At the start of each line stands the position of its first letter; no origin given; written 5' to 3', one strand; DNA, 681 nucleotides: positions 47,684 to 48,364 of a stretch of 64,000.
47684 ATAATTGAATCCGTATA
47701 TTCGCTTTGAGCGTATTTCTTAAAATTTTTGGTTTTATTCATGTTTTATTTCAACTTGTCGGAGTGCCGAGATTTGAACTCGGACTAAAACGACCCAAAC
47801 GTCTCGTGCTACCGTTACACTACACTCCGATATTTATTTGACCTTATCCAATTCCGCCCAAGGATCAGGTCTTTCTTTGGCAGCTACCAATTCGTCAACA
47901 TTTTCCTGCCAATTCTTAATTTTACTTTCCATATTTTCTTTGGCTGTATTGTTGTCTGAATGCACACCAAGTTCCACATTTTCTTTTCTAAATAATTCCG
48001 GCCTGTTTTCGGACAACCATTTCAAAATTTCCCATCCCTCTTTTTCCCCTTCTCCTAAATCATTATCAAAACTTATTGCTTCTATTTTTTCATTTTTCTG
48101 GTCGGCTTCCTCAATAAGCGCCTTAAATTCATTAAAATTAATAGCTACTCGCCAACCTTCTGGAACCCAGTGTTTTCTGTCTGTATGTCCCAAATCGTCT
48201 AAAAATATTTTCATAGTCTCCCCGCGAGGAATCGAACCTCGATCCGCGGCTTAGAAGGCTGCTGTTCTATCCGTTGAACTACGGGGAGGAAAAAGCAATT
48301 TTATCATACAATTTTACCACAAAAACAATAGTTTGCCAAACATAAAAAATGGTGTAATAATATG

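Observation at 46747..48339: Protein genes punctuated by tRNAs: tRNA-Arg / receiver-like ORF / tRNA-Pro / VIT1-like ORF / tRNA-His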

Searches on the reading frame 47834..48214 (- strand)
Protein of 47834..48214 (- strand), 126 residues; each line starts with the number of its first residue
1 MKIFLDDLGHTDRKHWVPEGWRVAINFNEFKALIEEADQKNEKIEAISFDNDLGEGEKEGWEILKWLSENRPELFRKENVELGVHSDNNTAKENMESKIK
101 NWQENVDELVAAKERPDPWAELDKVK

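Call 4: search_protein_families(library=pfam, proteins=[window:47834-48214:-], max_evalue=1)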
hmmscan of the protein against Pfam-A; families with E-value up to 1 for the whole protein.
window:47834-48214:- (126 aa): 2 families
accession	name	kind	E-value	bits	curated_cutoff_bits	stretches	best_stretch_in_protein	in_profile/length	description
PF20274.4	cREC_REC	-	3.3e-20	73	27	1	1-100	1-87/88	Cyclic-phosphate processing Receiver domain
PF02906.19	Fe_hyd_lg_C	-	0.1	12.6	22.1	1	24-97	151-210/245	Iron only hydrogenase large subunit, C-terminal domain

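Call 5: search_protein_families(library=ncbifam, proteins=[window:47834-48214:-], max_evalue=1)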
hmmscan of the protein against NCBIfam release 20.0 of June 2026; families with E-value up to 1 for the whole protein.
window:47834-48214:- (126 aa): 2 families
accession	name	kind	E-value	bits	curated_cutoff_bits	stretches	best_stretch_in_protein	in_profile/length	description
TIGR02165.1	cas5_6_GSU0054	equivalog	0.021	14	45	1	12-92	20-88/492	type I-G CRISPR-associated protein Csb2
NF040758.1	CODH_ACS_meth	exception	0.16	11.3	370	1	12-93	9-87/261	carbon monoxide dehydrogenase/acetyl-CoA synthase methytransferase subunit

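Call 7: find_homologous_proteins(query=window:47834-48214:-, max_evalue=0.001)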
Query window:47834-48214:- (126 aa): 31 proteins with E <= 0.001 among 41 candidates.
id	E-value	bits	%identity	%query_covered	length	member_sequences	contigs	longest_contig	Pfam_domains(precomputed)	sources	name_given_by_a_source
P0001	4.0e-76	272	99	100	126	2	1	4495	PF20274.5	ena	-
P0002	5.6e-46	174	68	100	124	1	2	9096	PF20274.5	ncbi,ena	-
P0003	2.9e-43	165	65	98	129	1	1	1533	PF20274.5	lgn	-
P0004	2.0e-41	159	65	97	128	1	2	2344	PF20274.5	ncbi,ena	-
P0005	2.3e-40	156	62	97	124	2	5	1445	PF20274.5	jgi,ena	-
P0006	2.6e-40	156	58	100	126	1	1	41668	PF20274.5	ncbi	-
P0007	3.1e-39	152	63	95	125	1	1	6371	PF20274.5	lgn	-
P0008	7.8e-39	151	65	100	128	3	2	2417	PF20274.5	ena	-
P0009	3.5e-38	149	60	97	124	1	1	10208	PF20274.5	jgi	jgi:hypothetical protein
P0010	1.2e-37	147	60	100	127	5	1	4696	PF20274.5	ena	-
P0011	4.7e-37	145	58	97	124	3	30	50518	PF20274.5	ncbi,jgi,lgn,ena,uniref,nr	ncbi:MAG: hypothetical protein UW46_C0007G0009 [Candidatus Yanofskybacteria bacterium GW2011_GWF1_44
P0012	5.5e-36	142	57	97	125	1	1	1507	PF20274.5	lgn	-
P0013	4.3e-35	139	58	98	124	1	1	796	PF20274.5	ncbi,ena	-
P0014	7.5e-34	135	57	97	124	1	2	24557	PF20274.5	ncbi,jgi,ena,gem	-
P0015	2.7e-33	133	55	98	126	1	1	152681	PF20274.5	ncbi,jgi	jgi:hypothetical protein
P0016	2.8e-33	133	56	97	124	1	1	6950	PF20274.5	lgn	-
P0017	4.9e-33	132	53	97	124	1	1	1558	PF20274.5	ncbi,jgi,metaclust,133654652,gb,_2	metaclust:\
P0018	5.9e-33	132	55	98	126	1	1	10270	PF20274.5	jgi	jgi:hypothetical protein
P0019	7.0e-33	132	54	97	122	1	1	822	PF20274.5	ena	-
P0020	1.5e-32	131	52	98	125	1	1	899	PF20274.5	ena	-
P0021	3.6e-30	123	56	97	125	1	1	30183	PF20274.5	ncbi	-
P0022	1.9e-29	121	53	100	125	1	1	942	PF20274.5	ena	-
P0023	4.7e-26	110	52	97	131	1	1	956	PF20274.5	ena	-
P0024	6.2e-26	109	51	100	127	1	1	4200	PF20274.5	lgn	-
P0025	6.4e-26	109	50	100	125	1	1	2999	PF20274.5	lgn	-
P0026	2.6e-25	107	51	94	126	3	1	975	PF20274.5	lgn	-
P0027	9.8e-24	102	47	97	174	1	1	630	PF20274.5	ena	-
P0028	7.1e-21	93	49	87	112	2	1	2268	PF20274.5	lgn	-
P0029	2.2e-16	78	62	54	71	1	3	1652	PF20274.5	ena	-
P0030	7.7e-15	74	61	53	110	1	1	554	PF20274.5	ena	-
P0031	4.7e-11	61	43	83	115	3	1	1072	PF20274.5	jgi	jgi:hypothetical protein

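Call 12: find_related_loci(query=A1, collection=genome_contigs, flank=4000)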
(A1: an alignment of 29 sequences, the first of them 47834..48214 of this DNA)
Query A1 (126 aa) in genome_contigs; peptide patterns used: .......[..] (x = any residue, [..] = any of these).
97 stretches matched a pattern; 44 encode a relative of the query (tblastn E <= 1e-3); 44 distinct loci.
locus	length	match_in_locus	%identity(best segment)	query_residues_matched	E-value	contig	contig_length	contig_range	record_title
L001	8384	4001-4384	66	1-126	4e-45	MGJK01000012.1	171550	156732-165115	MAG: Candidatus Yanofskybacteria bacterium RIFCSPHIGHO2_01_FULL_44_24 rifcsphigho2_01_scaffold_322, whole genome shotgun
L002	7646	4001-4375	56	1-126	1e-39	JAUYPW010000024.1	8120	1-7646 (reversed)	MAG: bacterium isolate C4_metabat.bin.59 C4_k141_219434, whole genome shotgun sequence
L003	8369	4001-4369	55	1-124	4e-38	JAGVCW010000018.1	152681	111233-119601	MAG: Candidatus Paceibacterota bacterium isolate WC_11 c_000000053421, whole genome shotgun sequence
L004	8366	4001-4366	56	1-122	7e-35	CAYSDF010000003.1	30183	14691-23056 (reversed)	MAG TPA_asm: uncultured Candidatus Saccharibacteria bacterium isolate SRP193066_co2_10 genome assembly, contig: NODE_779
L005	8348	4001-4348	48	1-123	4e-33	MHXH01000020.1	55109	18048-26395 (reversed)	MAG: Parcubacteria group bacterium RIFCSPLOWO2_01_FULL_48_18 rifcsplowo2_01_scaffold_573, whole genome shotgun sequence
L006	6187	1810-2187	47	1-124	3e-29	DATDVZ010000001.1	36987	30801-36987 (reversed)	MAG TPA_asm: Candidatus Paceibacterota bacterium isolate SMAG_U8097 k141_326782, whole genome shotgun sequence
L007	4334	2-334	49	13-124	4e-29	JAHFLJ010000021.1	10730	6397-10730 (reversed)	MAG: Candidatus Liptonbacteria bacterium isolate nzgw430 NODE_2190_length_10731_cov_5.869180, whole genome shotgun seque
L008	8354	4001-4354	48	1-123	4e-28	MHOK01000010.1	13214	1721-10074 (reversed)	MAG: Candidatus Spechtbacteria bacterium RIFCSPLOWO2_12_FULL_38_22 rifcsplowo2_12_scaffold_23799, whole genome shotgun s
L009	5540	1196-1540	47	1-121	1e-27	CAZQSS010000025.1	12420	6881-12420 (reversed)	MAG TPA_asm: uncultured Gammaproteobacteria bacterium isolate binchicken_co248_149 genome assembly, contig: NODE_6554_le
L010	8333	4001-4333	45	1-121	3e-27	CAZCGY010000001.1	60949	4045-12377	MAG TPA_asm: uncultured Gammaproteobacteria bacterium isolate binchicken_co110_887 genome assembly, contig: NODE_1228_le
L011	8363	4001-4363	49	1-126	2e-31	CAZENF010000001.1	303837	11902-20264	MAG TPA_asm: uncultured Candidatus Saccharibacteria bacterium isolate SRP273308_co1_433 genome assembly, contig: NODE_27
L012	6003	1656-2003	38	1-115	2e-19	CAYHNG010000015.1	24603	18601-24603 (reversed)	MAG TPA_asm: uncultured Pseudomonadales bacterium isolate ERP119705_co13_615 genome assembly, contig: NODE_2508_length_2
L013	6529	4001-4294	41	1-97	9e-18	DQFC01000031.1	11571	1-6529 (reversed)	MAG TPA_asm: Candidatus Collierbacteria bacterium isolate UBA12020 contig_1471, whole genome shotgun sequence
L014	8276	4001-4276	40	1-95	9e-13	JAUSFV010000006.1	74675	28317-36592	MAG: bacterium isolate E14_maxbin.402 E14_k141_245775, whole genome shotgun sequence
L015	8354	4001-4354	33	2-116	2e-10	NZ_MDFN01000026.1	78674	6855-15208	Arcticibacter eurypsychrophilus strain MJ9-5 contig26_scaffold26, whole genome shotgun sequence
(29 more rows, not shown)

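Call 15: find_related_loci(query=A1, collection=metagenome_contigs, flank=3000)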
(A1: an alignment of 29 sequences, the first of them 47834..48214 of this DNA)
Query A1 (126 aa) in metagenome_contigs; peptide patterns used: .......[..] (x = any residue, [..] = any of these).
196 stretches matched a pattern; 107 encode a relative of the query (tblastn E <= 1e-3); the best 80 are kept; 80 distinct loci.
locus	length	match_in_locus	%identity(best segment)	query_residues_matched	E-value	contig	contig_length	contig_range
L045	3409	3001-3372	68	1-126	2e-50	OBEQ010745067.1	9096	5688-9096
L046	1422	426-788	62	1-122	2e-46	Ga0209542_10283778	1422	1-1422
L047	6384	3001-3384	66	1-126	3e-45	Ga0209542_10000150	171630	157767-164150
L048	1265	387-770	66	1-126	8e-47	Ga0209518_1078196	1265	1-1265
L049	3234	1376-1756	60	1-126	2e-43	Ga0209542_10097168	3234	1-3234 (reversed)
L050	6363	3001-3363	58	1-122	1e-41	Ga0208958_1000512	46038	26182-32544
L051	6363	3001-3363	58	1-122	1e-41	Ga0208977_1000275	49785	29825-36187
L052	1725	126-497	58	1-122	2e-41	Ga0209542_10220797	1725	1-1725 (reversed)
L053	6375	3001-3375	53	1-126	1e-39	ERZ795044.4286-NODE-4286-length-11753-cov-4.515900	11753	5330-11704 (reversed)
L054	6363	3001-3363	57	1-122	3e-39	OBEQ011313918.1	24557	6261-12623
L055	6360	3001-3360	55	3-123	8e-39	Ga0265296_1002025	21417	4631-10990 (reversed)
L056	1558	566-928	53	1-122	2e-39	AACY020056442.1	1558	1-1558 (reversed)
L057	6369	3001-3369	48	1-124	2e-34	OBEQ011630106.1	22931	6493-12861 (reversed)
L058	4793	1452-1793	53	1-121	4e-34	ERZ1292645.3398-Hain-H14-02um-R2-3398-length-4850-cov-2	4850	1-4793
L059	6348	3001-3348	48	1-123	4e-33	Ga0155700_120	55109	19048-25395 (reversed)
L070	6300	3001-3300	43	1-105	1e-16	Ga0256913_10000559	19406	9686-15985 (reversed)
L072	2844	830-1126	36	1-109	4e-14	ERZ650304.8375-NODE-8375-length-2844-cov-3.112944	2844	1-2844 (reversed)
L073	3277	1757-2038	38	1-104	5e-14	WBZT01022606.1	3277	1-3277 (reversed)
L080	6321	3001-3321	37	2-111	4e-10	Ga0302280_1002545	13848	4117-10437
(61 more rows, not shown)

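Call 24: search_solved_structures(query=A1, max_evalue=10, show_alignments=2)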
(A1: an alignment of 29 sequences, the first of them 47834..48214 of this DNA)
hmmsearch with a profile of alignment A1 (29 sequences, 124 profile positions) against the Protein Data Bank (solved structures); distinct sequences matched with E-value up to 10: 21.
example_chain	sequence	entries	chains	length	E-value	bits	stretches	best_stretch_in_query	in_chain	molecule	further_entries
5xnt_A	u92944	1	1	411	0.13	15.7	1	48-90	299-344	Cytochrome P450 CYP106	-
24rt_A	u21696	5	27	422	0.13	15.7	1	19-74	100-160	Heim-alpha-tubulin | AtubB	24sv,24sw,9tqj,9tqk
4yt3_A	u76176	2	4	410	0.46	14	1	49-90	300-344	Cytochrome P450(MEG)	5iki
3gzl_A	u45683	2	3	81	0.47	13.9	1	26-85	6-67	Acyl carrier protein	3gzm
2fq0_A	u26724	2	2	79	0.52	13.8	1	26-85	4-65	acyl carrier protein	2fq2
6mj5_A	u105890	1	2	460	0.97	12.9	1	65-100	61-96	Tyrosyl-DNA phosphodiesterase 1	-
1jy1_A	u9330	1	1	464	0.98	12.9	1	65-100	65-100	TYROSYL-DNA PHOSPHODIESTERASE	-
6dhu_A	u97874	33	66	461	0.98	12.9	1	65-100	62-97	Tyrosyl-DNA phosphodiesterase 1 | Tdp1 catalytic domain (residues 149-609)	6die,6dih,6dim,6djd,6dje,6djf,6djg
1qzq_A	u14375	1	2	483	1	12.8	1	65-100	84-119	tyrosyl-DNA phosphodiesterase 1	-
1mu7_A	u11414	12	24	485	1.1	12.8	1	65-100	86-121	Tyrosyl-DNA Phosphodiesterase | tyrosyl-DNA phosphodiesterase 1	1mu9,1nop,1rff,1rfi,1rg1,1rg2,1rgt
8ek4_A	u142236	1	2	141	1.1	12.7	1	62-114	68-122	Ice-binding protein TIP-99a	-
9qyx_A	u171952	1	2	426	1.1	12.7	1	53-119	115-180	Multiple inositol polyphosphate phosphatase 1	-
5cx4_A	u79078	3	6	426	1.1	12.7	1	53-119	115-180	multiple inositol polyphosphate histidine phosphatase 1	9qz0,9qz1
9qyz_A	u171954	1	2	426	1.1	12.7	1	53-119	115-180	Multiple inositol polyphosphate phosphatase 1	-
4fdt_A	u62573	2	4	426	1.1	12.7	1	53-119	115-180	Putative multiple inositol polyphosphate histidine phosphatase 1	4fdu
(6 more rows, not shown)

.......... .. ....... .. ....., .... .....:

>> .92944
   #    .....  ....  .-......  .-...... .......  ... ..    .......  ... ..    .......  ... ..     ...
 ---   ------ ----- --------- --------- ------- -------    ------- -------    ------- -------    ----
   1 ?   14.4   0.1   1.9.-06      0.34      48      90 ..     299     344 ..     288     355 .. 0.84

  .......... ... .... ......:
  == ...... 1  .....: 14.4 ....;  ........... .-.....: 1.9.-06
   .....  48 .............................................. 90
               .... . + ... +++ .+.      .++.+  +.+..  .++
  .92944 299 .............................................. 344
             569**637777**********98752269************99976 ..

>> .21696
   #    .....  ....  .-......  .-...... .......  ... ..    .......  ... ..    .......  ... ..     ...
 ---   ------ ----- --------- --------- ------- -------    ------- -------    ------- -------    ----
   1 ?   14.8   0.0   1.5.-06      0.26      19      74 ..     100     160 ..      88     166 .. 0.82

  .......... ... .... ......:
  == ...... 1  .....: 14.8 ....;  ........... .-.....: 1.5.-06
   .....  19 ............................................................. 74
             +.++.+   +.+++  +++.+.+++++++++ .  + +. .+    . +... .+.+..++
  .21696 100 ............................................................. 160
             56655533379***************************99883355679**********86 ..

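Call 27: predict_structure(alignment_id=A1)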
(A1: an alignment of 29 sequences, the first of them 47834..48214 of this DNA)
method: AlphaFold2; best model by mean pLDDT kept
length: 126 residues; sequences in the alignment: 29
mean_pLDDT: 93.1   pTM: 0.83
mean pLDDT of the five models: 93.1, 93.1, 92.2, 91.8, 91.3
residues with pLDDT >= 90: 109; 70-90: 7; 50-70: 9; < 50: 1
segments of 3 or more residues with pLDDT < 50: none
pLDDT, mean of each block of 10 residues (from residue 1): 97 97 98 98 98 95 97 94 97 98 96 76 54
secondary structure, 60 per line:
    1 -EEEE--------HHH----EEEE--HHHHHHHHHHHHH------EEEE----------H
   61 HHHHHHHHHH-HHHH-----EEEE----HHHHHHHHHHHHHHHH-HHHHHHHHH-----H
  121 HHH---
elements in order: E2-5 E21-24 H27-39 E46-49 H60-70 H72-75 E81-84 H89-104 H106-114 H120-123

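Call 31: search_dna_similar(query=window:47834-48214:-, collection=phages, mode=protein, max_evalue=0.001, max_rows=40)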
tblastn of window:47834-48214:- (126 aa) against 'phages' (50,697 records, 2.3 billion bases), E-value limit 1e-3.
Records with a match: 7; places in all: 7; records where one place covers at least 80% of the query: 3.
Best place of each record, by identity: <60% 7.
By first word of the organism name: uncultured 2; Ralstonia 2; Roseobacter 1; Ochrobactrum 1; Ruegeria 1.
By host as written in the record: - 4; Ruegeria pomeroyi DSS-3 2; Ochrobactrum sp. POC9 1.
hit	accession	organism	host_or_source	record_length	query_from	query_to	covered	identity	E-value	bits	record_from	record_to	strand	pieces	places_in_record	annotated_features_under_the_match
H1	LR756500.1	uncultured phage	metagenomic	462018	2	102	80%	33.6%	3e-5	47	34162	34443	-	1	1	record has no annotation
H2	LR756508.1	uncultured phage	metagenomic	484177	1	104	83%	31.9%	7e-4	44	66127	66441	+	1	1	record has no annotation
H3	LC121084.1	Ralstonia phage RSP15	-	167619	3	102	79%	32.0%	2e-5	47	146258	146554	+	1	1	hypothetical protein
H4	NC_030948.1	Ralstonia phage RSP15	-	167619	3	102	79%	32.0%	2e-5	47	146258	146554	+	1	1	hypothetical protein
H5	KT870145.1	Roseobacter phage DSS3P8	Ruegeria pomeroyi DSS-3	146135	1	111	88%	27.9%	8e-4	43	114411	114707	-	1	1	hypothetical protein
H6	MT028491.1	Ochrobactrum phage vB_OspM_OC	Ochrobactrum sp. POC9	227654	23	109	69%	33.3%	1e-5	49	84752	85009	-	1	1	putative response regulator protein | RNA ligase 1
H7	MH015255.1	Ruegeria phage vB_RpoS-V10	Ruegeria pomeroyi DSS-3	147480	1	100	79%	28.0%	7e-4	44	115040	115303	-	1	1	hypothetical protein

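Call 32: get_annotated_region(hit=H3, flank=4000)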
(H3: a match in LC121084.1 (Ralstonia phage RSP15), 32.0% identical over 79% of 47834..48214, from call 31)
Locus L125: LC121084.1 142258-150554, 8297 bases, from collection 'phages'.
description: Ralstonia phage RSP15 DNA, complete genome.
organism: Ralstonia phage RSP15 (NCBI taxid 1785960)
taxonomy: Viruses; Duplodnaviria; Heunggongvirae; Uroviricota; Caudoviricetes; Ackermannviridae
host: -; source: -; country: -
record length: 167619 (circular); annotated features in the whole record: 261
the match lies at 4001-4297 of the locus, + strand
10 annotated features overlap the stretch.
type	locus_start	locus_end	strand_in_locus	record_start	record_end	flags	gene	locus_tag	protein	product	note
CDS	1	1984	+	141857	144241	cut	-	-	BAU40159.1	hypothetical protein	ORF201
CDS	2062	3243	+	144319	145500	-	-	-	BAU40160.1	hypothetical protein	ORF202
CDS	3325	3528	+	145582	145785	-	-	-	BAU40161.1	hypothetical protein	ORF203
CDS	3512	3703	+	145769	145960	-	-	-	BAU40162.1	hypothetical protein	ORF204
CDS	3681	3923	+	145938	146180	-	-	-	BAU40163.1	hypothetical protein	ORF205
CDS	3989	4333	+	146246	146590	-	-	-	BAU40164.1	hypothetical protein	ORF206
CDS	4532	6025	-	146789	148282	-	-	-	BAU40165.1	Lytic enzyme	ORF207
CDS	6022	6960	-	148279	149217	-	-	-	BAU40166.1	hypothetical protein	ORF208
CDS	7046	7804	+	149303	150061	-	-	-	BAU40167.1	PhoH family protein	ORF209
CDS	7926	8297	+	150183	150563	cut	-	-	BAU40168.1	hypothetical protein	ORF210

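Call 33: get_annotated_region(hit=H5, flank=4000)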
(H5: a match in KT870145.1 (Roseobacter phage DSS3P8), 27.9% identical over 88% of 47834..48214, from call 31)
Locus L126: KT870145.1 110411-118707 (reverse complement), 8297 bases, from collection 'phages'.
description: Roseobacter phage DSS3P8, complete genome.
organism: Roseobacter phage DSS3P8 (NCBI taxid 1735562)
taxonomy: Viruses; Duplodnaviria; Heunggongvirae; Uroviricota; Caudoviricetes
host: Ruegeria pomeroyi DSS-3; source: -; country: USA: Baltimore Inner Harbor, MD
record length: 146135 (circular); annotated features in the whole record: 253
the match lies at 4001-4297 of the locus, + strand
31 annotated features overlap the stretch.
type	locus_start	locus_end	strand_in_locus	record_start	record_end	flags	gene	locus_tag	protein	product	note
CDS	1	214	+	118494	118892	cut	-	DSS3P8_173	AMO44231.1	hypothetical protein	gp173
CDS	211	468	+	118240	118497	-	-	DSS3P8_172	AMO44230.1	hypothetical protein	gp172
CDS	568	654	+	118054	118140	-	-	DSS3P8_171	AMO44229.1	hypothetical protein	gp171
CDS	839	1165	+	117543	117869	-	-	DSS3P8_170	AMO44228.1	hypothetical protein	gp170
CDS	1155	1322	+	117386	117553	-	-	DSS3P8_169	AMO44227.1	hypothetical protein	gp169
CDS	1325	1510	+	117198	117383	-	-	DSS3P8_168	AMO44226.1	hypothetical protein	gp168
CDS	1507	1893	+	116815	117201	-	-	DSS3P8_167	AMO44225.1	hypothetical protein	gp167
CDS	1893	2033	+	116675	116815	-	-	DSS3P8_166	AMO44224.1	hypothetical protein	gp166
CDS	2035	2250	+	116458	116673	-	-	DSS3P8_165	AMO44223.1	hypothetical protein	gp165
CDS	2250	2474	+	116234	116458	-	-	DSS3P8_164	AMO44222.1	hypothetical protein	gp164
CDS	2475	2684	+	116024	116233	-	-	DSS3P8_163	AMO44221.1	hypothetical protein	gp163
CDS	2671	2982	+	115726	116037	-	-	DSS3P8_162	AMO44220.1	hypothetical protein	gp162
CDS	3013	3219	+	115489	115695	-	-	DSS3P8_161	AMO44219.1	hypothetical protein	gp161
CDS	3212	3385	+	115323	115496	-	-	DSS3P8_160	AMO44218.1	hypothetical protein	gp160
CDS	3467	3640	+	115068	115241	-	-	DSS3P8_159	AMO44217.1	hypothetical protein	gp159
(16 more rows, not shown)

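Call 34: get_annotated_region(hit=H6, flank=4000)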
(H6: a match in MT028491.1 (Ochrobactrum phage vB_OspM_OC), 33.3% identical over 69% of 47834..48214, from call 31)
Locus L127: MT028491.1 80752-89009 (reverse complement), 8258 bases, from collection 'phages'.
description: Ochrobactrum phage vB_OspM_OC, complete genome.
organism: Ochrobactrum phage vB_OspM_OC (NCBI taxid 2712956)
taxonomy: Viruses; Duplodnaviria; Heunggongvirae; Uroviricota; Caudoviricetes; Kyanoviridae
host: Ochrobactrum sp. POC9; source: sewage; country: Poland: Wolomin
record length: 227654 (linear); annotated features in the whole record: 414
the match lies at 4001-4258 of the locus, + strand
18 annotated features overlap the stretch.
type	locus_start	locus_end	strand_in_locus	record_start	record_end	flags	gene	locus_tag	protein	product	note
CDS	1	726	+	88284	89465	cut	-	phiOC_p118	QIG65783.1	putative DNA replication protein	-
CDS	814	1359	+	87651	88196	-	-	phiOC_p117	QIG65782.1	HD superfamily hydrolase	-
CDS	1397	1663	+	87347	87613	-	-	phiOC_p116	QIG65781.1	hypothetical protein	-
CDS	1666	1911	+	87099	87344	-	-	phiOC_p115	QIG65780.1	hypothetical protein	-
CDS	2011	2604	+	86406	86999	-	-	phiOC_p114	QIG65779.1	hypothetical protein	-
CDS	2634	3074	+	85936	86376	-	-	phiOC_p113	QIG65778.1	putative sugar kinase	-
CDS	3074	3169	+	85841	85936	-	-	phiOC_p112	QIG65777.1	hypothetical protein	-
CDS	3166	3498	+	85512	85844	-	-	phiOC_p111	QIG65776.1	hypothetical protein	-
CDS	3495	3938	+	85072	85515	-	-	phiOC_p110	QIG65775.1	polynucleotide kinase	T4-like polynucleotide kinase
CDS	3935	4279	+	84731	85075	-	-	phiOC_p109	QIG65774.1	putative response regulator protein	-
CDS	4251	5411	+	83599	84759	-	-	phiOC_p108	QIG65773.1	RNA ligase 1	T4-like RNA ligase 1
CDS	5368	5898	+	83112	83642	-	-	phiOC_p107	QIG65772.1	polinucleotide kinase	-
CDS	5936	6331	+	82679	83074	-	-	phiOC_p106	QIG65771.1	hypothetical protein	-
CDS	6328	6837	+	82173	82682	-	-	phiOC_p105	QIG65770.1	metallophosphatase domain-containing protein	-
CDS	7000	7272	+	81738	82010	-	-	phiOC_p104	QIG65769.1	hypothetical protein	-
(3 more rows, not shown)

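Call 37: search_protein_families(library=pfam, alignment_id=A2, max_evalue=0.0001)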
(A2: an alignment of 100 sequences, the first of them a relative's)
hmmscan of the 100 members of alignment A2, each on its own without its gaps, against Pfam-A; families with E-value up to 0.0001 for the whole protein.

A. member 1, L046:74-256:- (61 aa): 0 families

B. families by the number of members that match (of 100 scanned): 60 families (the first 25 are shown)
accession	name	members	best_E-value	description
PF03412.21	Peptidase_C39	3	4.6e-14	Peptidase C39 family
PF00133.28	tRNA-synt_1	2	3.2e-131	tRNA synthetases class I (I, L, M and V)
PF01327.26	Pep_deformylase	2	3.1e-47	Polypeptide deformylase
PF09334.17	tRNA-synt_1g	2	1.1e-31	tRNA synthetases class I (M)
PF08264.19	Anticodon_1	2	1.2e-31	Anticodon-binding domain of tRNA ligase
PF07690.21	MFS_1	2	7.9e-18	Major Facilitator Superfamily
PF13529.12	Peptidase_C39_2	2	3e-09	Peptidase_C39 like family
PF00437.27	T2SSE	1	1.3e-119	Type II/IV secretion system protein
PF01026.27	TatD_DNase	1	6.9e-76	TatD related DNase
PF02773.21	S-AdoMet_synt_C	1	7.3e-69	S-adenosylmethionine synthetase, C-terminal domain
PF13603.12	tRNA-synt_1_2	1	1e-58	Leucyl-tRNA synthetase, editing domain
PF04402.19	SIMPL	1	4.6e-53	Protein of unknown function (DUF541)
PF02646.22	RmuC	1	1e-52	RmuC family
PF02772.21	S-AdoMet_synt_M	1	1.9e-47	S-adenosylmethionine synthetase, central domain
PF02618.21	YceG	1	4.8e-46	YceG-like family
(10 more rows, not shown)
